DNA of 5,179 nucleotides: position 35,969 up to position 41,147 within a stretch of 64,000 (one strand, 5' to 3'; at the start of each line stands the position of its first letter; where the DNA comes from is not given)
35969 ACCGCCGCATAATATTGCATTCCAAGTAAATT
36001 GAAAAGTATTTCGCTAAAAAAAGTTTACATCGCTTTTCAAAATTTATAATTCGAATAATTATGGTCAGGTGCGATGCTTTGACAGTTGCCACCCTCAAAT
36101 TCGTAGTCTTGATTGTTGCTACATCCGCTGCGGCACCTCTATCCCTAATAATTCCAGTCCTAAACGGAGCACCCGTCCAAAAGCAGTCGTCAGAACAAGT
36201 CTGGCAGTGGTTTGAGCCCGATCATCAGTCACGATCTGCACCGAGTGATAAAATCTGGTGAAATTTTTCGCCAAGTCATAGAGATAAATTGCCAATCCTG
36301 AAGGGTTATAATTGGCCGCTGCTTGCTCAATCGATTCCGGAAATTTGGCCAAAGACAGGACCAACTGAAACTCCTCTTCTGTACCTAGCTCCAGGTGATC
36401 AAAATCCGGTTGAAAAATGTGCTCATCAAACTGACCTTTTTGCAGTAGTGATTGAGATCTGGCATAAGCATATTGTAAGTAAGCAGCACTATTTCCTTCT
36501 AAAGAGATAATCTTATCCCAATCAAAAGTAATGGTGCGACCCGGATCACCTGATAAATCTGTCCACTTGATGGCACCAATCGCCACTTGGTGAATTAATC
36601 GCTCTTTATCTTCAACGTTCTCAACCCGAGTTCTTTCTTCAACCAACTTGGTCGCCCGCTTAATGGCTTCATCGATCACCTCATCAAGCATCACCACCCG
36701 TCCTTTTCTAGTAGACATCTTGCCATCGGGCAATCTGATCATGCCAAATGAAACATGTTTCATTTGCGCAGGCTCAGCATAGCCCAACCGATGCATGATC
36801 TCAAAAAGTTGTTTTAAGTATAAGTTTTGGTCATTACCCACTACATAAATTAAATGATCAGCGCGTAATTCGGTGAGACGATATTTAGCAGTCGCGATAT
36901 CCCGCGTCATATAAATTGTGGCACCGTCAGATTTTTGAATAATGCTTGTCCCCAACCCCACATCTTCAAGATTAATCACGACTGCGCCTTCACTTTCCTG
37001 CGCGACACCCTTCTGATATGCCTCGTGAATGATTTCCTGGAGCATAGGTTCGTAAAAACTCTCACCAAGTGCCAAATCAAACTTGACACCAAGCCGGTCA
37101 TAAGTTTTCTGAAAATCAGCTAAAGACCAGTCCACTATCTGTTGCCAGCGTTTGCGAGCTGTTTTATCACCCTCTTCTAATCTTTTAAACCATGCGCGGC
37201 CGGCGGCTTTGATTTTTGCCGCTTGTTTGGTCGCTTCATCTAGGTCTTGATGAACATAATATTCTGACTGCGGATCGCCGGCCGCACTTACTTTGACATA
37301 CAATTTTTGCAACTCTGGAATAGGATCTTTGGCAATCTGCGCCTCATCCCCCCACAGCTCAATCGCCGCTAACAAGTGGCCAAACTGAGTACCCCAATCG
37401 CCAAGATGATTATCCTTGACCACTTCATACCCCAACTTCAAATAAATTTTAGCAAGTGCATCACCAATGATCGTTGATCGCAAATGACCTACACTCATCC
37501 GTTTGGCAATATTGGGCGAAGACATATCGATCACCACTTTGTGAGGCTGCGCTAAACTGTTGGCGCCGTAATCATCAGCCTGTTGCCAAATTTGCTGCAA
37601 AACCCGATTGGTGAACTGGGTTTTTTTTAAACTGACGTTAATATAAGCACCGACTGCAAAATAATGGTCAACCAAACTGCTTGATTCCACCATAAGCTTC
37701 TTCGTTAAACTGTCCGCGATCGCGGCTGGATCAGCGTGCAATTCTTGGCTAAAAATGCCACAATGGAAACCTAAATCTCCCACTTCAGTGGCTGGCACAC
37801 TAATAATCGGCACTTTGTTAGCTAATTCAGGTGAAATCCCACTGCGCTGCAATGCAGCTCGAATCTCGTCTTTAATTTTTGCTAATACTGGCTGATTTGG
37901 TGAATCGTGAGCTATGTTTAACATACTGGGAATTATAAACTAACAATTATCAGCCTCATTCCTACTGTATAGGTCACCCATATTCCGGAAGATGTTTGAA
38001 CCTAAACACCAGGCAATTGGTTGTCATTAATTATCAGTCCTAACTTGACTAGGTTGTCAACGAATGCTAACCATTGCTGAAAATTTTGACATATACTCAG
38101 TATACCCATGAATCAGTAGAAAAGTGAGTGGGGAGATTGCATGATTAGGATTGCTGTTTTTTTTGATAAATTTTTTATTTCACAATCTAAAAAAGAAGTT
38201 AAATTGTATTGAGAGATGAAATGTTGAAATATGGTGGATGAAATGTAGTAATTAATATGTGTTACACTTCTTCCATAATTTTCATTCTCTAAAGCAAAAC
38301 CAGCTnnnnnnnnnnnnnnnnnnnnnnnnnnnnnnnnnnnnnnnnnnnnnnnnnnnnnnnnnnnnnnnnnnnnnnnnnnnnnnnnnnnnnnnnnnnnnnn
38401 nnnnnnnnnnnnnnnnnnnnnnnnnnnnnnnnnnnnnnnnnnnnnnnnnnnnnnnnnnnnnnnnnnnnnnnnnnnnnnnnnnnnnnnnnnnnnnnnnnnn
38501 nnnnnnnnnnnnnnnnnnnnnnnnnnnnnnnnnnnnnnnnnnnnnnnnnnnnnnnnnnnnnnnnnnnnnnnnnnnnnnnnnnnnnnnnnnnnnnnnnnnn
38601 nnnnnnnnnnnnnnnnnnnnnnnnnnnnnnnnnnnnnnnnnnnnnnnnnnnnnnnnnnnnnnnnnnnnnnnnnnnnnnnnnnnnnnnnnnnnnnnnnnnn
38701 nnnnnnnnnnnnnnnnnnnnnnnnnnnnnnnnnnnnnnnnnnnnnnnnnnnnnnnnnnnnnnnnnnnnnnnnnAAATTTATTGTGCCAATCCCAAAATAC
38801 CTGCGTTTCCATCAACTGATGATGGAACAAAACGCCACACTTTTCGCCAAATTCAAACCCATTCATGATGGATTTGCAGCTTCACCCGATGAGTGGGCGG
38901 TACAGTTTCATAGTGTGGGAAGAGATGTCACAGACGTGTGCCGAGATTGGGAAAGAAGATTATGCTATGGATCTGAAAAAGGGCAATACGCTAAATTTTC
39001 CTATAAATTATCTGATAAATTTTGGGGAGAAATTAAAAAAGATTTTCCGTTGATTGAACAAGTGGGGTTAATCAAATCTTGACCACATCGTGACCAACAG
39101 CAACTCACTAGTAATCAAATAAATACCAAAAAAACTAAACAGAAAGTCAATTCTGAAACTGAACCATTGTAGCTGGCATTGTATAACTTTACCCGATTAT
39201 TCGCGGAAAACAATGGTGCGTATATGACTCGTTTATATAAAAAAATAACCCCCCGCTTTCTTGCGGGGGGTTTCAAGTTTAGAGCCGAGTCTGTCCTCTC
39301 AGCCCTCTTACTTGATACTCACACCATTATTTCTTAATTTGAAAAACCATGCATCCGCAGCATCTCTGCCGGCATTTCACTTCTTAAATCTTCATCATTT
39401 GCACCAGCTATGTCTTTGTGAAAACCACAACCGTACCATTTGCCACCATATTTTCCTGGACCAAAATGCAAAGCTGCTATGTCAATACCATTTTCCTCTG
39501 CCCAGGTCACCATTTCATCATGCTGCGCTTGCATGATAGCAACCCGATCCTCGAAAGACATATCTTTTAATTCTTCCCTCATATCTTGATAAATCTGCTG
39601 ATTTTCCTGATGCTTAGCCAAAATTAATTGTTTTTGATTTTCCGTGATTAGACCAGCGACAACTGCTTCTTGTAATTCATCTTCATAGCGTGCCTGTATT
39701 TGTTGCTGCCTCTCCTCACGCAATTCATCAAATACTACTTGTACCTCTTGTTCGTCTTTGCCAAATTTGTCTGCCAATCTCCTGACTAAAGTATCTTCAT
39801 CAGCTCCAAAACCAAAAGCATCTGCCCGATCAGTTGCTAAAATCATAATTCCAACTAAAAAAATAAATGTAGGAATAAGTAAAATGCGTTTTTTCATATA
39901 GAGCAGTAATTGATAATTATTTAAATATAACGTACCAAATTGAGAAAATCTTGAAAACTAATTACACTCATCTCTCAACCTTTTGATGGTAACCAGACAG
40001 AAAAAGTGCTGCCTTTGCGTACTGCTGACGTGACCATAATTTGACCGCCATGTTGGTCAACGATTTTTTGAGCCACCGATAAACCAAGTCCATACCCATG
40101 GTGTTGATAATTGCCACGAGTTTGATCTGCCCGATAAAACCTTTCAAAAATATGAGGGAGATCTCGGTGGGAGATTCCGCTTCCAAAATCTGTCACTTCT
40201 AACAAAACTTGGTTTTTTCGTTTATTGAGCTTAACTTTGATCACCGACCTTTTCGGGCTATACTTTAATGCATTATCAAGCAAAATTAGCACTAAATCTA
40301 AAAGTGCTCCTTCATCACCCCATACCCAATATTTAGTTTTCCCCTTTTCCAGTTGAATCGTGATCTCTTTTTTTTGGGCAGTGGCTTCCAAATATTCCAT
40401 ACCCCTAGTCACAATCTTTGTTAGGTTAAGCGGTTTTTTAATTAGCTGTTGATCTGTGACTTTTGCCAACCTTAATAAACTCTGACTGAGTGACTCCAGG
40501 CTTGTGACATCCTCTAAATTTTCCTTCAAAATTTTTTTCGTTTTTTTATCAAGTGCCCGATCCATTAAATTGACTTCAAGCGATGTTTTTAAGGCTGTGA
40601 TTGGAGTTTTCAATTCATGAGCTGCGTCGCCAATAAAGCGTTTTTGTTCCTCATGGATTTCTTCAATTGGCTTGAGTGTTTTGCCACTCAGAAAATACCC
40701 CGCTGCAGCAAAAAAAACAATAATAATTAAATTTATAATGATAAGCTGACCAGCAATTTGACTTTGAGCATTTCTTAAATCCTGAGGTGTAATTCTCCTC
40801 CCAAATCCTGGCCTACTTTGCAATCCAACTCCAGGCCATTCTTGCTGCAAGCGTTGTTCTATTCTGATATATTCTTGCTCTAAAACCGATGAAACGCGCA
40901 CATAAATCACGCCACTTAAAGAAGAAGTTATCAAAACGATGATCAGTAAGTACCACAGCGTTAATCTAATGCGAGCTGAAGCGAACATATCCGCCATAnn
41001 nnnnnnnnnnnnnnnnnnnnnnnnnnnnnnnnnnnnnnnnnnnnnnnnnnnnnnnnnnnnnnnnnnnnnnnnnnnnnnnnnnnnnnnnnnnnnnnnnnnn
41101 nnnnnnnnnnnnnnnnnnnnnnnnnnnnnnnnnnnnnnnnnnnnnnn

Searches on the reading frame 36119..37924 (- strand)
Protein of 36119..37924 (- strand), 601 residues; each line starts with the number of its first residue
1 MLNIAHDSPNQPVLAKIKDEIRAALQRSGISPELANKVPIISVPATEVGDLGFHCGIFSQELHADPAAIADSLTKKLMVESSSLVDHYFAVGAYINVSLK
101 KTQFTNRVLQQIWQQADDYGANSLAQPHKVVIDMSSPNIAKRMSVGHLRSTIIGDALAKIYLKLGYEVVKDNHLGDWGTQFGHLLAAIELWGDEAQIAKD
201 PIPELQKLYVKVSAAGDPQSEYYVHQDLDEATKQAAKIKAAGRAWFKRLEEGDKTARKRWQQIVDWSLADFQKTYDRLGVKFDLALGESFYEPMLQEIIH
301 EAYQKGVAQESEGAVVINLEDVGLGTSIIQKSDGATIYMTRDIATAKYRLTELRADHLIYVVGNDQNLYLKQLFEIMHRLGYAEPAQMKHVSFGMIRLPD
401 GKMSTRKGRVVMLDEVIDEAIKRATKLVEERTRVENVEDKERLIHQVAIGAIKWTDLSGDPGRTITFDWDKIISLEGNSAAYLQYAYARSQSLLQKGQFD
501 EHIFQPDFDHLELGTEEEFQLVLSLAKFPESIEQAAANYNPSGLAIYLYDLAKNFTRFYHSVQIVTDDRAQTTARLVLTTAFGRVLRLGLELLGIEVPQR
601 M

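Call 12: search_protein_families(library=pfam, proteins=[window:36119-37924:-], max_evalue=0.001)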
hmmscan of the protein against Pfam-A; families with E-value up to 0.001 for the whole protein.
window:36119-37924:- (601 aa): 3 families
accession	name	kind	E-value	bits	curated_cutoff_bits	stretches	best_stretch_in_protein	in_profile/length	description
PF00750.26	tRNA-synt_1d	-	6e-98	328.4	23.3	1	111-469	4-349/349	tRNA synthetases class I (R), catalytic domain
PF05746.21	DALR_1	-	3.5e-32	111.4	22.3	1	483-601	1-117/117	DALR anticodon binding domain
PF03485.21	Arg_tRNA_synt_N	-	0.00053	21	21.5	0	16-99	2-85/85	Arginyl tRNA synthetase N terminal domain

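Call 102: list_cluster_members(proteins=[window:36119-37924:-, window:11831-13525:-, P0003, P0189, P0188, P0213, P0217])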
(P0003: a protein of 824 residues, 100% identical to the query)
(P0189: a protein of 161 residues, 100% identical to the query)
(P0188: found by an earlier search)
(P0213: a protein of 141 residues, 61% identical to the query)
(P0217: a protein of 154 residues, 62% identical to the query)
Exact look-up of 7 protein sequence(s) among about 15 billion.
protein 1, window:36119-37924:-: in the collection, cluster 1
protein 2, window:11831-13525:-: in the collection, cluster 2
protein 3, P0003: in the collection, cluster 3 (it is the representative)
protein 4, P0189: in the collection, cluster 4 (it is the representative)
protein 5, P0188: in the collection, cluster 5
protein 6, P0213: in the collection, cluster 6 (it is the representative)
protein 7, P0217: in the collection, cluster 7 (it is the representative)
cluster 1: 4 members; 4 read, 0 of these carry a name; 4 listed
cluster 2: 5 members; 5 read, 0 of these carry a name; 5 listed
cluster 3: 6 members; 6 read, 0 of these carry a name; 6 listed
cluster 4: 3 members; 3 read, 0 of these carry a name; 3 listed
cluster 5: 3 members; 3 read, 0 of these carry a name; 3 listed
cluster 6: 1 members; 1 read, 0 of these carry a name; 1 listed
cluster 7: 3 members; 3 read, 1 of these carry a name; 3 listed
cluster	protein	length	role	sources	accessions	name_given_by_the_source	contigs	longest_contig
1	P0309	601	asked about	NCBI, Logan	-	-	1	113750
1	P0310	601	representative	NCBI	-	-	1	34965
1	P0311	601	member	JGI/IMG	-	-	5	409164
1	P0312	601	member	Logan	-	-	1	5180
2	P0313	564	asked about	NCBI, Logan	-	-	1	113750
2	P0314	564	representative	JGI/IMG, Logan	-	-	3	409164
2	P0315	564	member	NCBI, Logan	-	-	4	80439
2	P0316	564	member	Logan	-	-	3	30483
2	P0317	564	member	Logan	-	-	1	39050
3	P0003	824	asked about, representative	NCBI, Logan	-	-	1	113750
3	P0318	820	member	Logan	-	-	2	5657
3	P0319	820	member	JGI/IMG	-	-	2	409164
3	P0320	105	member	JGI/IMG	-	-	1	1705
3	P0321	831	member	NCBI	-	-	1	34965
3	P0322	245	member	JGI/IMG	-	-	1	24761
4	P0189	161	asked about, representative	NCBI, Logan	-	-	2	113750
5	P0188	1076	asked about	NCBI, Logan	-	-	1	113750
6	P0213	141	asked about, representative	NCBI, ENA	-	-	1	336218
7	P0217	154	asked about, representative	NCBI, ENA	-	-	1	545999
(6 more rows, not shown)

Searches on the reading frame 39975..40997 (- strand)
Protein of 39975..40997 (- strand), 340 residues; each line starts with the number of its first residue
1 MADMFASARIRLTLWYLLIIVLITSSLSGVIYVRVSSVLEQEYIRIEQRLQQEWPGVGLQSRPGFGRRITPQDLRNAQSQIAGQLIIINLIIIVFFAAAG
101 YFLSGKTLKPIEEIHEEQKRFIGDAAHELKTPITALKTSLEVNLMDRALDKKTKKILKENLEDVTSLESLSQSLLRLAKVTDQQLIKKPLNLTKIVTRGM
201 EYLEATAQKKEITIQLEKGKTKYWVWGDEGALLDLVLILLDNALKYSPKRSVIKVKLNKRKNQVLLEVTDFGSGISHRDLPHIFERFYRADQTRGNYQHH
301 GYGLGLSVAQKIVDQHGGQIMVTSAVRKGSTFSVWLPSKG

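Call 12: search_protein_families(library=pfam, proteins=[window:39975-40997:-], max_evalue=0.001)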
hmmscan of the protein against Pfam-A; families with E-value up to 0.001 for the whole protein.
window:39975-40997:- (340 aa): 3 families
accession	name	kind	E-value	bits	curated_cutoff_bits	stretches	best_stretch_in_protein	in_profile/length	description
PF02518.31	HATPase_c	-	8.8e-27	94.2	26.4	1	227-338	1-109/111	Histidine kinase-, DNA gyrase B-, and HSP90-like ATPase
PF00512.31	HisKA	-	1.1e-10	41.8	26.9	1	118-181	2-64/66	His Kinase A (phospho-acceptor) domain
PF14501.12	HATPase_c_5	-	2.9e-05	24.3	22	1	234-323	8-89/102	GHKL domain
